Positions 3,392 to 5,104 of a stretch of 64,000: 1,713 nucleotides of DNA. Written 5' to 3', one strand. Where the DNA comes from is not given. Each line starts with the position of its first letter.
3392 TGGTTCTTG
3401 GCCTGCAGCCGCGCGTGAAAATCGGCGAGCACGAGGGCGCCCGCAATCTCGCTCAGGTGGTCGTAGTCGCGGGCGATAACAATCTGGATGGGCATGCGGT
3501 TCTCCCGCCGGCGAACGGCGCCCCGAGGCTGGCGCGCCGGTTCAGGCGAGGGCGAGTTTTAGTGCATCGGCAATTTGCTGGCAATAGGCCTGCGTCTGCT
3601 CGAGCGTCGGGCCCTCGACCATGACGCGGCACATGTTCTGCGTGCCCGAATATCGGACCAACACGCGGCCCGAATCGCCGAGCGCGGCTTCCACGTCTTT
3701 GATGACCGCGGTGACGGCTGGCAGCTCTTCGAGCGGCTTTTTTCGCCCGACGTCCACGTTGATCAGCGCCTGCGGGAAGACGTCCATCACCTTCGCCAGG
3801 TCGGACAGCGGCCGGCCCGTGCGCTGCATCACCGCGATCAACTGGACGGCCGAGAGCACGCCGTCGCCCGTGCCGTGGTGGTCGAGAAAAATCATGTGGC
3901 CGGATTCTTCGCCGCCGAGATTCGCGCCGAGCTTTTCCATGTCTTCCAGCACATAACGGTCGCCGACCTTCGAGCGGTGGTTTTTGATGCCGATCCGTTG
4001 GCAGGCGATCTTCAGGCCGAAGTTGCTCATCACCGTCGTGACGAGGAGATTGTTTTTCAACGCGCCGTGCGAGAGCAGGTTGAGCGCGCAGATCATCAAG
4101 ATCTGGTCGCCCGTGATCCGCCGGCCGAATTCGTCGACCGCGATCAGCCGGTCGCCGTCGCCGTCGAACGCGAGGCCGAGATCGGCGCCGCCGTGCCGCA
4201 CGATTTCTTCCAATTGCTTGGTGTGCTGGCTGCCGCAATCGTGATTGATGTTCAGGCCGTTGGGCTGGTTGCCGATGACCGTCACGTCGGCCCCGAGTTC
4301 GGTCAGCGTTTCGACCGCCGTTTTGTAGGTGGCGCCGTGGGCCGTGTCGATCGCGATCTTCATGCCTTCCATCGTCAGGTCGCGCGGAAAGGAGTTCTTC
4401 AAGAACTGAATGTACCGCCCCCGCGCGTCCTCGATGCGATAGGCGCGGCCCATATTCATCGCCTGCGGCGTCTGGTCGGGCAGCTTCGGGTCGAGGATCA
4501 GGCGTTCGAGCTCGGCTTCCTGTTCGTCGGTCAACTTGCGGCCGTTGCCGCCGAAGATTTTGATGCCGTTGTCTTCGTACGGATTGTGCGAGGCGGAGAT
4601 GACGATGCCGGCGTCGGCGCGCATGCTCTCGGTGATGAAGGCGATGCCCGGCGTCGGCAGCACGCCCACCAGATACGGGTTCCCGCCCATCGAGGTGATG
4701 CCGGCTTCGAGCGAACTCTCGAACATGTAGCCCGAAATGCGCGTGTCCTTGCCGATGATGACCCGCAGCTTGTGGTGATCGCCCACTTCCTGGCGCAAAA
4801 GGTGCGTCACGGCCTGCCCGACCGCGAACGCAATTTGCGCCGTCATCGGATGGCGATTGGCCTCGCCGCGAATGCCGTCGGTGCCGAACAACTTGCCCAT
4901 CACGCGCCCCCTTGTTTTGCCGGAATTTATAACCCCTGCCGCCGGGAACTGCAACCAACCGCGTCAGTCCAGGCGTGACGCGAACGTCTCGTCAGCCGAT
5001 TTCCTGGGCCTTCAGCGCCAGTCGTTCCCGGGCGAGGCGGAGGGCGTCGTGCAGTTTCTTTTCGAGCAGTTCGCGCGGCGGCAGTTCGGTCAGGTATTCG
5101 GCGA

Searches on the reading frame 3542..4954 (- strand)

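Call 34: search_protein_families(library=pfam, proteins=[window:3542-4954:-], max_evalue=0.00001)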
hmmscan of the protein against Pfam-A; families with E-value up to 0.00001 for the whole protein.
window:3542-4954:- (470 aa): 4 families
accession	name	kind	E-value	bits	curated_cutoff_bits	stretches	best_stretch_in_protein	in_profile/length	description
PF02878.22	PGM_PMM_I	-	2.5e-42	144.3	22.5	1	21-154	2-132/138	Phosphoglucomutase/phosphomannomutase, alpha/beta/alpha domain I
PF02880.22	PGM_PMM_III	-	5.5e-36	123.6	20.7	1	281-390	1-112/115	Phosphoglucomutase/phosphomannomutase, alpha/beta/alpha domain III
PF00408.26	PGM_PMM_IV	-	7.6e-20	71.2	23.1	1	397-464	1-68/68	Phosphoglucomutase/phosphomannomutase, C-terminal domain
PF02879.22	PGM_PMM_II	-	5.2e-17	62.7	29.3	1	180-276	2-102/103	Phosphoglucomutase/phosphomannomutase, alpha/beta/alpha domain II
